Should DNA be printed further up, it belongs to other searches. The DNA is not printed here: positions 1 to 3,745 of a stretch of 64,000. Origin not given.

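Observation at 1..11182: Giant ORF missing from the ORF track: >3,727 aa with about 1,900 aa of [VI][YF]GGG beta-helix-type repeats, a long non-repetitive region and a GLUG-like module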

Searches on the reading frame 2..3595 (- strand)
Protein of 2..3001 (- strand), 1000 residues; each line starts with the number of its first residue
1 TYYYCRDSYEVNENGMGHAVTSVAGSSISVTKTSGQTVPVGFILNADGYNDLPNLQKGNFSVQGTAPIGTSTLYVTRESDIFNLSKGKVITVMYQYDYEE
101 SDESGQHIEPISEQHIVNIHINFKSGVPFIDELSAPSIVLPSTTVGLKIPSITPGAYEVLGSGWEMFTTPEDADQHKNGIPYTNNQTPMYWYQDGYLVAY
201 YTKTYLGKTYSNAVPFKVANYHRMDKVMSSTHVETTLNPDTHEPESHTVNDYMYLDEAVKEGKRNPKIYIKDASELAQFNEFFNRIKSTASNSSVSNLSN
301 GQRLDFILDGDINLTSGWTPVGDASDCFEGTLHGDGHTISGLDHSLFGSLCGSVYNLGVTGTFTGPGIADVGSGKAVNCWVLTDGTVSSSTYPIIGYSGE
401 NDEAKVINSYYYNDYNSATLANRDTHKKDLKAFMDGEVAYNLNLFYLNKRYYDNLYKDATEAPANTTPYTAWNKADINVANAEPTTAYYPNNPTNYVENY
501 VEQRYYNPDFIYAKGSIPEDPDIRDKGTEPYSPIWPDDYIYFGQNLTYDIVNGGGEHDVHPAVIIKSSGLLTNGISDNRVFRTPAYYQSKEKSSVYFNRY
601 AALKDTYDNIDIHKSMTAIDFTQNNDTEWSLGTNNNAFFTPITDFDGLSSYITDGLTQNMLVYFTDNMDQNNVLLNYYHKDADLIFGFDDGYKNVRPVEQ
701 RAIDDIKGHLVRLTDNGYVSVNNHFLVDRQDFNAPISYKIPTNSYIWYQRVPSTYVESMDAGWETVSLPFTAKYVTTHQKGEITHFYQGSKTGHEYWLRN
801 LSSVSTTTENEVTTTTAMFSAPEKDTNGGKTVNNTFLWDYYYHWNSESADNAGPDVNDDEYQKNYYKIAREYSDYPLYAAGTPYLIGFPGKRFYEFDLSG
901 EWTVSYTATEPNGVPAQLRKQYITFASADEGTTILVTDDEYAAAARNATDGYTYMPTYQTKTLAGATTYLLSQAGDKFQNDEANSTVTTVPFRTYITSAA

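Call 16: find_related_loci(query=window:2-3001:-, collection=genome_contigs, flank=10000)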
Query window:2-3001:- (1000 aa) in genome_contigs; peptide patterns used: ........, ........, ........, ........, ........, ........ (x = any residue, [..] = any of these).
66 stretches matched a pattern; 43 encode a relative of the query (tblastn E <= 1e-3); 43 distinct loci.
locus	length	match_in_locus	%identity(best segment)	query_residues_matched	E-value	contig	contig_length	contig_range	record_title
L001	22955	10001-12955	62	2-997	0e+0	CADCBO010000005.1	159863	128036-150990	MAG: uncultured Bacteroidales bacterium isolate RUG14495 genome assembly, contig: RUG14495_asm_5, whole genome shotgun s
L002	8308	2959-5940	45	2-999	0e+0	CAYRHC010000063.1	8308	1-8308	MAG TPA_asm: uncultured Bacteroidales bacterium isolate binchicken_co323_100 genome assembly, contig: NODE_9881_length_8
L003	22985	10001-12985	44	1-999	0e+0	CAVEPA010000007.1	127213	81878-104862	bacterium isolate H07633-L1_cleanbin_000013 genome assembly, contig: Spades_H07633-L1_contig_26, whole genome shotgun se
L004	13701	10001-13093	45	1-1000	0e+0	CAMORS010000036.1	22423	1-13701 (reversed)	MAG: uncultured Prevotella sp. isolate SRR873600_bin.104_metaWRAP_v1.3_MAG genome assembly, contig: NODE_4480_length_224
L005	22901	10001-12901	44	1-996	0e+0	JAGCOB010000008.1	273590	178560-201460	MAG: Prevotella sp. isolate RGIG9967 Yak_Reticulum-2__c361449, whole genome shotgun sequence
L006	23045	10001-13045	44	1-996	0e+0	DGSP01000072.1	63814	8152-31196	MAG TPA_asm: Prevotellaceae bacterium UBA4359 UBA4359_contig_862, whole genome shotgun sequence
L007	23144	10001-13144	43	2-996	0e+0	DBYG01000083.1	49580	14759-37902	MAG TPA_asm: Bacteroidales bacterium UBA1192 UBA1192_contig_1149, whole genome shotgun sequence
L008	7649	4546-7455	45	1-1000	0e+0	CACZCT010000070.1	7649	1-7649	MAG: uncultured Prevotellaceae bacterium isolate RUG12503 genome assembly, contig: RUG12503_asm_70, whole genome shotgun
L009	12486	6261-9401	43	2-996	0e+0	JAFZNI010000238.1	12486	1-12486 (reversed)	MAG: Prevotella sp. isolate RGIG7923 Water_buffalos_Rumen-1__c790322, whole genome shotgun sequence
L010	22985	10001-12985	44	1-996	0e+0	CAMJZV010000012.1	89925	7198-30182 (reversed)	MAG: uncultured Prevotellaceae bacterium isolate SRR12081300_bin.105_metaWRAP_v1.3_MAG genome assembly, contig: ERZ12289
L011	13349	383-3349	42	1-996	0e+0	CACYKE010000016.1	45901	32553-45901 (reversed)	MAG: uncultured Prevotellaceae bacterium isolate RUG12019 genome assembly, contig: RUG12019_asm_16, whole genome shotgun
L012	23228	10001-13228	42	1-1000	0e+0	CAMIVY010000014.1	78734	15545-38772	MAG: uncultured Prevotella sp. isolate SRR12081301_bin.89_metaWRAP_v1.3_MAG genome assembly, contig: ERZ12289766.352, wh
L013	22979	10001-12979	43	2-1000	0e+0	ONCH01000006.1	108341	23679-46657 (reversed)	uncultured Prevotellaceae bacterium isolate RUG172 genome assembly, contig: scaffold_150, whole genome shotgun sequence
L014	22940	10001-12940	42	24-999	0e+0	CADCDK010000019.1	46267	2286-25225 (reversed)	MAG: uncultured Prevotellaceae bacterium isolate RUG14547 genome assembly, contig: RUG14547_asm_19, whole genome shotgun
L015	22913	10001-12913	43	1-996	0e+0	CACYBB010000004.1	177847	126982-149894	MAG: uncultured Bacteroidales bacterium isolate RUG11782 genome assembly, contig: RUG11782_asm_4, whole genome shotgun s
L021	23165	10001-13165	41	2-996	0e+0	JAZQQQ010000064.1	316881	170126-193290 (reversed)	MAG: Bacteroidaceae bacterium isolate T1900045236_TH20190006.MAGScoT_cleanbin_000005 SGB_5467_k141_1776820, whole genome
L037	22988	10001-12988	43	1-1000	0e+0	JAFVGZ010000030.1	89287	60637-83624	MAG: Prevotella sp. isolate RGIG5162 Sheep_Abomasum-5__c1219, whole genome shotgun sequence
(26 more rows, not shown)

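Call 22: find_homologous_proteins(query=window:2-2401:-, max_evalue=0.001)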
Query window:2-2401:- (800 aa): 154 proteins with E <= 0.001 among 8000 candidates; the best 120 are listed.
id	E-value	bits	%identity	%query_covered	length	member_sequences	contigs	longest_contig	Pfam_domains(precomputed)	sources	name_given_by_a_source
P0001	7.6e-199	681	46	94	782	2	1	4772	-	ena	-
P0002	1.1e-162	561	42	100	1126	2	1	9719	-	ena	-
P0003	1.0e-158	548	42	100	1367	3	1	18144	-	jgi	jgi:hypothetical protein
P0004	1.7e-158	548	41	100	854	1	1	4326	-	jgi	-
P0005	7.0e-155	536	41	100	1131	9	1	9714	-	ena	-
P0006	2.0e-153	531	41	100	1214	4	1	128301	-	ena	-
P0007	2.7e-153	530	40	100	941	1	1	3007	-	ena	-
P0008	7.8e-153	529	41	100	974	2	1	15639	-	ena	-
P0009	1.2e-152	528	41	100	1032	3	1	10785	-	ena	-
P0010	2.6e-152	527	41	100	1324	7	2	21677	-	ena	-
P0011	2.3e-151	524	41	100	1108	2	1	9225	-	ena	-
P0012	4.1e-151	523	42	94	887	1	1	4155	-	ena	-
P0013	1.2e-150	522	41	100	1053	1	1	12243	-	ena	-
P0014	3.9e-150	520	40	100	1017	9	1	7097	-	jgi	-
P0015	1.1e-149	519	40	100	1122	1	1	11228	-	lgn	-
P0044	1.0e-136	476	41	100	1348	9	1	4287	PF13472.13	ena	-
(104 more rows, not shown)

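Call 23: find_encoding_contigs(protein=P0006, flank=10000, max_places=2)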
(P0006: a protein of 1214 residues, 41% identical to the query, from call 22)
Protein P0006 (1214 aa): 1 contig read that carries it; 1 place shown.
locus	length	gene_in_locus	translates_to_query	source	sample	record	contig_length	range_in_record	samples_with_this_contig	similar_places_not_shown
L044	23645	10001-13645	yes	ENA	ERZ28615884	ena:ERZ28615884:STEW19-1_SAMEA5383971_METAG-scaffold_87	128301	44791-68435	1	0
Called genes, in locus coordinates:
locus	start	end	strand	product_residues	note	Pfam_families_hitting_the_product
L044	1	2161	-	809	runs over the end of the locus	PF05272:VapE-like_dom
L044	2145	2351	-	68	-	-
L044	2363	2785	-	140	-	-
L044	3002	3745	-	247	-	PF07603:Lcl_C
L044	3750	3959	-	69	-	-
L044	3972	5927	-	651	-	PF00476:DNA_pol_A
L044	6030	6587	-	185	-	PF10991:Enc34_ssDNA-bd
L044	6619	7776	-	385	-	PF10926:DUF2800, PF12705:PDDEXK_1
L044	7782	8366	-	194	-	-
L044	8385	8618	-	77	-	-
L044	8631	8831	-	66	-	PF00376:MerR (weak)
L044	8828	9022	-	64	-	-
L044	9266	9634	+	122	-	-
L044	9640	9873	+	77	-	-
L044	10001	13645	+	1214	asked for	-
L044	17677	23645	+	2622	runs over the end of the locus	PF05342:Peptidase_M26_N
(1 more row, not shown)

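Call 33: predict_structure(alignment_id=A1)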
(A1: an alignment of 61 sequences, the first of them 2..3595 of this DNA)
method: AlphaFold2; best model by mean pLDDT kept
length: 1198 residues; sequences in the alignment: 61
mean_pLDDT: 81.3   pTM: 0.68
mean pLDDT of the five models: 81.3, 81.0, 80.1, 78.8, 78.5
residues with pLDDT >= 90: 538; 70-90: 392; 50-70: 143; < 50: 125
segments of 3 or more residues with pLDDT < 50: 1-44, 52-88, 268-285, 320-323, 825-827, 831-839, 1049-1052
pLDDT, mean of each block of 10 residues (from residue 1): 38 33 34 40 51 42 37 35 45 82 88 90 89 89 86 77 85 86 87 69 90 86 74 89 88 84 58 43 48 66 66 58 69 92 91 78 94 92 93 94 88 95 93 85 86 90 94 96 74 83 96 93 92 97 96 97 94 95 89 79 90 70 90 95 84 74 84 86 80 68 90 89 81 94 96 95 92 91 92 93 96 94 54 44 83 97 84 92 77 92 95 93 97 95 94 91 95 87 83 87 87 90 85 66 54 54 76 91 94 85 60 78 85 95 87 95 93 90 92 89
secondary structure, 60 per line:
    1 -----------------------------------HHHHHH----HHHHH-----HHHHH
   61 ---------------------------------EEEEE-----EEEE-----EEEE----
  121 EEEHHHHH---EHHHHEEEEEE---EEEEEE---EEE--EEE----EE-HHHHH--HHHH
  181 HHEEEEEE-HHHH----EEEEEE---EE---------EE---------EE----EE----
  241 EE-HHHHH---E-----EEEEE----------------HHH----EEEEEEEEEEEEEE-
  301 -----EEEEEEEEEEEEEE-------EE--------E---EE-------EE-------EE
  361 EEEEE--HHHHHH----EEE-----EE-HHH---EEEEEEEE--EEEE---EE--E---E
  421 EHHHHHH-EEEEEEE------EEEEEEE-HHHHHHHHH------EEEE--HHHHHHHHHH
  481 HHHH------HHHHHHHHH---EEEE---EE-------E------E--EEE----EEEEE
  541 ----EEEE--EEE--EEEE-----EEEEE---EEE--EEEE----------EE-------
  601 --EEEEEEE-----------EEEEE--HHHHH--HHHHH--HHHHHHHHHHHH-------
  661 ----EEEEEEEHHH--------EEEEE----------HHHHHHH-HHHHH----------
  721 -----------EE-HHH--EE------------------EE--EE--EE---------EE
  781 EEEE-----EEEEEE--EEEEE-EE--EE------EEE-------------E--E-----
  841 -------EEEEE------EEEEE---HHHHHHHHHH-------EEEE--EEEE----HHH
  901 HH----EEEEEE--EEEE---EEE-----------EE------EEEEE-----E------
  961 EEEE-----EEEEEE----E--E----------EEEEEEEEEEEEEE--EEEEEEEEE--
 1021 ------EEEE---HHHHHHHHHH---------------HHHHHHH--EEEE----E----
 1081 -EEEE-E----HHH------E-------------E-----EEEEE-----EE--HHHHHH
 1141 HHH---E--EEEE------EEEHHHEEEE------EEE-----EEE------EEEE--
elements in order (helices of 4 or more, strands of 3 or more residues): H36-41 H46-50 H56-60 E94-98 E104-107 E113-116 E121-123 H124-128 H133-136 E137-142 E146-151 E155-157 E160-162 H170-174 H177-182 E183-188 H190-193 E198-203 H244-248 E258-262 E286-299 E306-319 E359-365 H368-373 E378-380 E395-402 E405-408 H422-427 E429-435 E442-448 H450-458 E465-468 H471-484 H491-499 E503-506 E529-531 E536-540 E545-548 E551-553 E556-559 E565-569 E573-575 E578-581 E603-609 E621-625 H628-632 H635-639 H642-653 E665-671 E683-687 H698-704 H706-710 E779-784 E790-795 E798-802 E816-818 E848-852 E859-863 H867-876 E884-887 E890-893 H898-902 E907-912 E915-918 E922-924 E944-948 E961-964 E970-975 E994-1007 E1010-1018 E1027-1030 H1034-1043 H1059-1065 E1068-1071 E1082-1085 E1121-1125 H1135-1143 E1150-1153 E1160-1162 E1166-1169 E1176-1178 E1184-1186 E1193-1196

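Call 37: fold_search(model_id=the predicted structure, library=pdb)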
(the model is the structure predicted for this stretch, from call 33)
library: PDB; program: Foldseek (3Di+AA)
matches with E <= 10: 618; with E <= 0.001: 0
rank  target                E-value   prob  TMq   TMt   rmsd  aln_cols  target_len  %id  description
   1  4pbw_E                7.3e-02  0.85  0.06  0.32  14.8       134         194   13  Crystal structure of chicken receptor protein tyrosine phosphatase sigma in complex with TrkC (released 2014-11-12)
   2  3pxj_C                7.3e-02  0.75  0.06  0.31  17.8       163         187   14  Tandem Ig repeats of Dlar (released 2011-03-23)
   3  2yd5                  7.3e-02  0.63  0.06  0.30  20.3       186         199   11  Crystal structure of the N-terminal Ig1-2 module of Human Receptor Protein Tyrosine Phosphatase LAR (released 2011-04-13)
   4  4pbw_D                7.8e-02  0.84  0.06  0.33  14.8       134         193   13  Crystal structure of chicken receptor protein tyrosine phosphatase sigma in complex with TrkC (released 2014-11-12)
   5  2yd7_B                8.7e-02  0.66  0.07  0.33  19.8       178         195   13  Crystal structure of the N-terminal Ig1-2 module of Human Receptor Protein Tyrosine Phosphatase Delta (released 2011-04-13)
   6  4es9_D                9.2e-02  0.11  0.05  0.16  22.1       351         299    7  Crystal Structure of the adhesin domain of Epf from Streptococcus pyogenes in P21 (released 2012-09-19)
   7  2iep_B                9.7e-02  0.69  0.06  0.28   9.7       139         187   10  Crystal structure of immunoglobulin-like domains 1 and 2 of the receptor tyrosine kinase MuSK (released 2006-11-28)
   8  3pxj_A                1.0e-01  0.60  0.06  0.30  16.8       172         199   10  Tandem Ig repeats of Dlar (released 2011-03-23)
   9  4ra0_C                1.1e-01  0.54  0.07  0.29  10.3       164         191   13  An engineered Axl 'decoy receptor' effectively silences the Gas6-Axl signaling axis (released 2014-09-24)
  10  2c5d_C                1.1e-01  0.47  0.07  0.29  10.8       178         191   10  Structure of a minimal Gas6-Axl complex (released 2005-12-19)
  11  3prx_A                1.1e-01  0.06  0.06  0.04  30.4       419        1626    9  Structure of Complement C5 in Complex with CVF and SSL7 (released 2011-01-19)
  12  4pbw_F                1.1e-01  0.63  0.06  0.30  15.0       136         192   13  Crystal structure of chicken receptor protein tyrosine phosphatase sigma in complex with TrkC (released 2014-11-12)
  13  2yd1                  1.1e-01  0.54  0.06  0.30  17.4       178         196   12  Crystal structure of the N-terminal Ig1-2 module of Drosophila Receptor Protein Tyrosine Phosphatase DLAR (released 2011-04-13)
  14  8uh2_A                1.2e-01  0.06  0.06  0.10  37.1       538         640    8  Complex of C3b with the inhibitor albicin (released 2024-05-08)
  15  2v9q                  1.3e-01  0.47  0.05  0.25  16.5       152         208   13  First and second Ig domains from human Robo1 (released 2007-09-25)
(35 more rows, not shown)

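Call 38: search_solved_structures(query=A1, max_evalue=10, show_alignments=3)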
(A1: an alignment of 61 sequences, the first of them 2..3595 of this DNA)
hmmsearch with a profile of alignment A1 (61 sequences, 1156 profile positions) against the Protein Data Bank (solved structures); distinct sequences matched with E-value up to 10: 1.
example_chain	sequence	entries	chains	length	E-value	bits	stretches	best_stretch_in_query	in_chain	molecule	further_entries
3n6z_A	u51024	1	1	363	0.003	19.2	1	343-470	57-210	putative immunoglobulin A1 protease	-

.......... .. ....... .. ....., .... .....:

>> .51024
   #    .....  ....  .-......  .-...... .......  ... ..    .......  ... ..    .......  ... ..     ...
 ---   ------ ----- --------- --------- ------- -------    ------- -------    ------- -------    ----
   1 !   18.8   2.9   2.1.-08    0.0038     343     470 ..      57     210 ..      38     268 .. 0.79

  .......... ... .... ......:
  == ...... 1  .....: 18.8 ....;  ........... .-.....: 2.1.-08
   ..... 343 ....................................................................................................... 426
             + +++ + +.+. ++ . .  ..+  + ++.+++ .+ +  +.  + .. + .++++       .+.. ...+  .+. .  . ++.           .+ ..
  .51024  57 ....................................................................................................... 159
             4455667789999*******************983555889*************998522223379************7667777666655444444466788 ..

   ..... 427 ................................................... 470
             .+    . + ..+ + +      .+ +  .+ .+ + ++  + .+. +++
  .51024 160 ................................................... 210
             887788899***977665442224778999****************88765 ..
